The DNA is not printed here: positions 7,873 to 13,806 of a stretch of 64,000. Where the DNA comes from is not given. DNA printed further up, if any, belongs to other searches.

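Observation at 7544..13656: ComEB-type deaminase tightly followed by a 1877-aa Upf1-like helicase with an endonuclease-fold domain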

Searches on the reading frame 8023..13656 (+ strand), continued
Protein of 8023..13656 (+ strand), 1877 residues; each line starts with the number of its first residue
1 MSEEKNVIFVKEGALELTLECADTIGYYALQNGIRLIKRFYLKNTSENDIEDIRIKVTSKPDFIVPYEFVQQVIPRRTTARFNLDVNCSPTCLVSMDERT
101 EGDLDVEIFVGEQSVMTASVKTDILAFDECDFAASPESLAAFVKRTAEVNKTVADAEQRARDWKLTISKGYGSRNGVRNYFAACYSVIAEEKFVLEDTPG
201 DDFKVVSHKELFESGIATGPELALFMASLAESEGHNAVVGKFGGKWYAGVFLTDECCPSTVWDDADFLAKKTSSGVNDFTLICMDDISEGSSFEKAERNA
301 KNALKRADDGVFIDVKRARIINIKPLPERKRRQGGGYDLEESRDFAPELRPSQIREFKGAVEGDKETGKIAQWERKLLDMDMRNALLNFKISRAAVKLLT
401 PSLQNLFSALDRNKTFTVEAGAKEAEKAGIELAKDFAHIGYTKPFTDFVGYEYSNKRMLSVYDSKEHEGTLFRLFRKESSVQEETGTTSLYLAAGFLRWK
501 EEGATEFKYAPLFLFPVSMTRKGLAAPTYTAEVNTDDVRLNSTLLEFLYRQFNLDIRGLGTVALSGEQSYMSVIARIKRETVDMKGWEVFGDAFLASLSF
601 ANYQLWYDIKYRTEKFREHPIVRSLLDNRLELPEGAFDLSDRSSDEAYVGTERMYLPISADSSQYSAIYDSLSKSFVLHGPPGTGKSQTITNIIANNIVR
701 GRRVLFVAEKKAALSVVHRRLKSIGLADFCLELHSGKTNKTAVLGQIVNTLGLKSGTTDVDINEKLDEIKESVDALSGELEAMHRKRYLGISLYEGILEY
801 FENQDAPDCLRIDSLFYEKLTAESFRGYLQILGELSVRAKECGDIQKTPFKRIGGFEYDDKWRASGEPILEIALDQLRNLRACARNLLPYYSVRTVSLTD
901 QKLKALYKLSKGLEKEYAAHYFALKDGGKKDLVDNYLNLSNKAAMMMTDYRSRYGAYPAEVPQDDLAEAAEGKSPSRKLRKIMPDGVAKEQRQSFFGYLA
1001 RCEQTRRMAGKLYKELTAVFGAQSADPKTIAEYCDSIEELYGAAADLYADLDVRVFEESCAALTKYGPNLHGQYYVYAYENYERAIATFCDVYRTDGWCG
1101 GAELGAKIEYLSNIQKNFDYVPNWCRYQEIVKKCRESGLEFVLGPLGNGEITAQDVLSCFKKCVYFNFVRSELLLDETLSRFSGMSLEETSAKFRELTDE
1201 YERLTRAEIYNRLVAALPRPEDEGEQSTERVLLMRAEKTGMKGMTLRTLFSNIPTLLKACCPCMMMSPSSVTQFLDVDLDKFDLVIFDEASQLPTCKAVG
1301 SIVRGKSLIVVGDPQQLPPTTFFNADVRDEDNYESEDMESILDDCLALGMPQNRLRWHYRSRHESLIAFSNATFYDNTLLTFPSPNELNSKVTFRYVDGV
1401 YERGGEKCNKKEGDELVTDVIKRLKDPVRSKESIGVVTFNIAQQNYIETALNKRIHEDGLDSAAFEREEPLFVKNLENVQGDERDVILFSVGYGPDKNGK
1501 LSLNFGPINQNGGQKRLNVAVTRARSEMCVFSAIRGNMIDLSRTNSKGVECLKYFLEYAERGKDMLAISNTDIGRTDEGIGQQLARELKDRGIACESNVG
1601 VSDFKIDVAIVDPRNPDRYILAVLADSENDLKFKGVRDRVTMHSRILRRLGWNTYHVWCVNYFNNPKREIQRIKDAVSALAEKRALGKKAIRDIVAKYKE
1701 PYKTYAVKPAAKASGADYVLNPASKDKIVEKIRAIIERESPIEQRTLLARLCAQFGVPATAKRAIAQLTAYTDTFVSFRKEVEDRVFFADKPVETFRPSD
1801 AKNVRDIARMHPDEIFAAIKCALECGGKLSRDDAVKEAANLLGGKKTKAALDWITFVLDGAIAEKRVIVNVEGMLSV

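Call 32: search_dna_similar(query=window:8023-13653:+, collection=phages, mode=protein, max_rows=20, max_evalue=1e-10)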
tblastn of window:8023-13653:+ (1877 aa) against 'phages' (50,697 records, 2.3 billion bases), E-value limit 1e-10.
Records with a match: 3; places in all: 3; records where one place covers at least 80% of the query: 1.
Best place of each record, by identity: <60% 3.
By first word of the organism name: Liberibacter 2; Bacteriophage 1.
By host as written in the record: - 1; Candidatus Liberibacter asiaticus 1; Candidatus Liberibacter asiaticus str. JXGC 1.
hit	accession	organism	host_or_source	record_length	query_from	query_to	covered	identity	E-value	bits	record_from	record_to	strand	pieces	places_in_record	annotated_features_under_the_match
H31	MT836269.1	Bacteriophage sp.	human fecal samples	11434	25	1852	84%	34.1%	2e-147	904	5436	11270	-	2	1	record has no annotation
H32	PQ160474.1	Liberibacter phage P-9PA-3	Candidatus Liberibacter asiaticus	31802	1315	1604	14%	37.5%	5e-27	168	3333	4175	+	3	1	DNA helicase-like protein (x2)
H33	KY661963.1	Liberibacter phage P-JXGC-3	Candidatus Liberibacter asiaticus str. ...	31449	1315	1604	14%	37.5%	5e-27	168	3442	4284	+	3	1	hypothetical protein | DNA helicase related protein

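Call 33: search_solved_structures(query=window:8023-13653:+, max_evalue=0.001)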
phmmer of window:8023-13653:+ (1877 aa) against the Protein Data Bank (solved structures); distinct sequences matched with E-value up to 0.001: 11.
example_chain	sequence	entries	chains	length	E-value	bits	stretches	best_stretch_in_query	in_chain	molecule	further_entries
4b3g_A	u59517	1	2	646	4.7e-09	37.3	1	555-720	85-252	DNA-BINDING PROTEIN SMUBP-2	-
4b3f_X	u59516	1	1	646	5.7e-09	37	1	654-720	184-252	DNA-BINDING PROTEIN SMUBP-2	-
5mzn_A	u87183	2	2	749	1.6e-07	32.2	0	1277-1390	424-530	Helicase SEN1,Helicase SEN1 | Helicase SEN1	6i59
8rd3_A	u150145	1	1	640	2.9e-06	28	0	1275-1530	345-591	ATP-dependent helicase NAM7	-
2xzo_A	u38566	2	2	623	3.1e-06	27.9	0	1281-1529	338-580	REGULATOR OF NONSENSE TRANSCRIPTS 1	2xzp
2gjk_A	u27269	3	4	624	3.1e-06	27.9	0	1281-1529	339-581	Regulator of nonsense transcripts 1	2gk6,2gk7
6ej5_A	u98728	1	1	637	3.3e-06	27.8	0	1281-1529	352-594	Regulator of nonsense transcripts 1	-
2xzl_A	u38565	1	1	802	6.4e-06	26.9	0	1275-1530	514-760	ATP-DEPENDENT HELICASE NAM7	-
9qwn_A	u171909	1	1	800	7.6e-06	26.6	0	1281-1529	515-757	Isoform 2 of Regulator of nonsense transcripts 1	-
2wjv_A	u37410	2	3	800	7.6e-06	26.6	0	1281-1529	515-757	REGULATOR OF NONSENSE TRANSCRIPTS 1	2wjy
9qdq_A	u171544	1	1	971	1.2e-05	26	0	1275-1530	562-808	ATP-dependent helicase NAM7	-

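Call 41: search_protein_families(library=pfam, proteins=[L008:12037-14214:+, L008:14221-15216:+, L008:15179-16075:+, L008:2703-5087:+, L008:5172-5774:+, L001:9323-9904:+, L001:8274-9326:+, L001:15769-16245:+, L001:16248-17180:-, L002:8239-9600:+], max_evalue=0.001)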
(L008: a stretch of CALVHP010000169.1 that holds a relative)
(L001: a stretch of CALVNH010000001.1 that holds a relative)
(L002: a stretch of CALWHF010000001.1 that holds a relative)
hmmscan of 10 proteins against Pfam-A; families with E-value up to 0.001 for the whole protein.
L008:12037-14214:+ (725 aa): 2 families
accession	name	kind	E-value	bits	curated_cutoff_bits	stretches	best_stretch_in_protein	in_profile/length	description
PF03772.21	Competence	-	2.7e-52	178.2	23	1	239-497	1-261/270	Competence protein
PF13567.11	DUF4131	-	0.00054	20.1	31.6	1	48-172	5-130/165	Domain of unknown function (DUF4131)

L008:14221-15216:+ (331 aa): 3 families
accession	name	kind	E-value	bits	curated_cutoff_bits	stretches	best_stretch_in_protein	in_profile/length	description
PF21694.2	DNA_pol3_delta_C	-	7.7e-11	42.5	27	1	208-315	3-113/121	DNA polymerase III delta subunit, C-terminal domain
PF06144.19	DNA_pol3_delta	-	7.1e-06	26.5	21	1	18-113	1-101/124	DNA polymerase III, delta subunit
PF12169.13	DNA_pol3_gamma3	-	0.00031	21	24.4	1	208-306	17-111/143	DNA polymerase III subunits gamma and tau domain III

L008:15179-16075:+ (298 aa): 2 families
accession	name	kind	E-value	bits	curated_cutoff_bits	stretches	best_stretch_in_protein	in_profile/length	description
PF02457.21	DAC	-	1.4e-39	134.8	27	1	151-268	2-118/119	DisA bacterial checkpoint controller nucleotide-binding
PF19293.4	CdaA_N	-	0.00061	20.3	23.8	0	37-110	2-76/81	CdaA N-terminal transmembrane domain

L008:2703-5087:+ (794 aa): 4 families
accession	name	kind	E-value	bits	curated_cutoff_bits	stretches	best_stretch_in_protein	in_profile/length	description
PF00580.27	UvrD-helicase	-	3.7e-12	47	23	1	231-362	3-121/271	UvrD/REP helicase N-terminal domain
PF13245.12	AAA_19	-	1.3e-07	32.3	25.1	0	237-288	5-54/134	AAA domain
PF13538.12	UvrD_C_2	-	1.4e-05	25.3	27.4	1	749-789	4-52/52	UvrD-like helicase C-terminal domain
PF13361.12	UvrD_C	-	0.00081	19.3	25.6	0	741-769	281-309/350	UvrD-like helicase C-terminal domain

L008:5172-5774:+ (200 aa): 3 families
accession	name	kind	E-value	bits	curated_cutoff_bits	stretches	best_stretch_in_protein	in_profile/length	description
PF00702.32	Hydrolase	-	1.5e-22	81.4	26.4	1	58-164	79-191/191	haloacid dehalogenase-like hydrolase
PF13419.12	HAD_2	-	8.9e-17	62.2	23.8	1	44-169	51-177/178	Haloacid dehalogenase-like hydrolase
PF13242.12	Hydrolase_like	-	2.5e-10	40.6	22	1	125-171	3-49/75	HAD-hyrolase-like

L001:9323-9904:+ (193 aa): 1 family
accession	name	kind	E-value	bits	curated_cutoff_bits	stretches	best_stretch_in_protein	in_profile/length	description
PF02417.20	Chromate_transp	-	2.5e-42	145.1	28.6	1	4-185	1-166/166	Chromate transporter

L001:8274-9326:+ (350 aa): 1 family
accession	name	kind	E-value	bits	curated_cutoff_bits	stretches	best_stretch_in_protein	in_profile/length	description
PF02417.20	Chromate_transp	-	1.4e-49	168.8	28.6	1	72-234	1-163/166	Chromate transporter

L001:15769-16245:+ (158 aa): 1 family
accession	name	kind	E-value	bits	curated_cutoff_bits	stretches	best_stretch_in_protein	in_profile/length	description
PF04073.20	tRNA_edit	-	4.8e-25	88.5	25.5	1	27-139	5-120/123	Aminoacyl-tRNA editing domain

L001:16248-17180:- (310 aa): 0 families

L002:8239-9600:+ (453 aa): 0 families

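Call 45: search_protein_families(library=padloc, alignment_id=A2, max_evalue=1e-10)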
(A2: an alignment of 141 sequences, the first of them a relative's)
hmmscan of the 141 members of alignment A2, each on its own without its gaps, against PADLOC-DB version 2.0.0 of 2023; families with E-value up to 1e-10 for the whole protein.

A. member 1, L001:9323-9904:+ (193 aa): 0 families

B. families by the number of members that match (of 141 scanned): 146 families (the first 25 are shown)
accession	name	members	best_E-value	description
PDLC02960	RT-Protease_XI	3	8.8e-73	single gene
PDLC02959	RT-Protease_XI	3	2.2e-72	single gene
PDLC04135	mad3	3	1.5e-30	mads_3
PDLC03802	RTasHel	2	1.1e-114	DRT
PDLC02943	RT_III-A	2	8.2e-107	-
PDLC00132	GajB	2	1e-91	UrvD helicase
PDLC02942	RT_III-A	2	2e-88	-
PDLC02946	RT_III-A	2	8.7e-86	-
PDLC02941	RT_II-A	2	6e-79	-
PDLC02945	RT_III-A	2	8.6e-79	-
PDLC02944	RT_III-A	2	1.6e-78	-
PDLC03739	RT_Ec107-like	2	2.2e-76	retron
PDLC02956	RT_XIII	2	4.6e-74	-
PDLC02962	RT-TIR_XII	2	1.3e-68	single gene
PDLC02961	RT-TIR_XII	2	2.5e-68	single gene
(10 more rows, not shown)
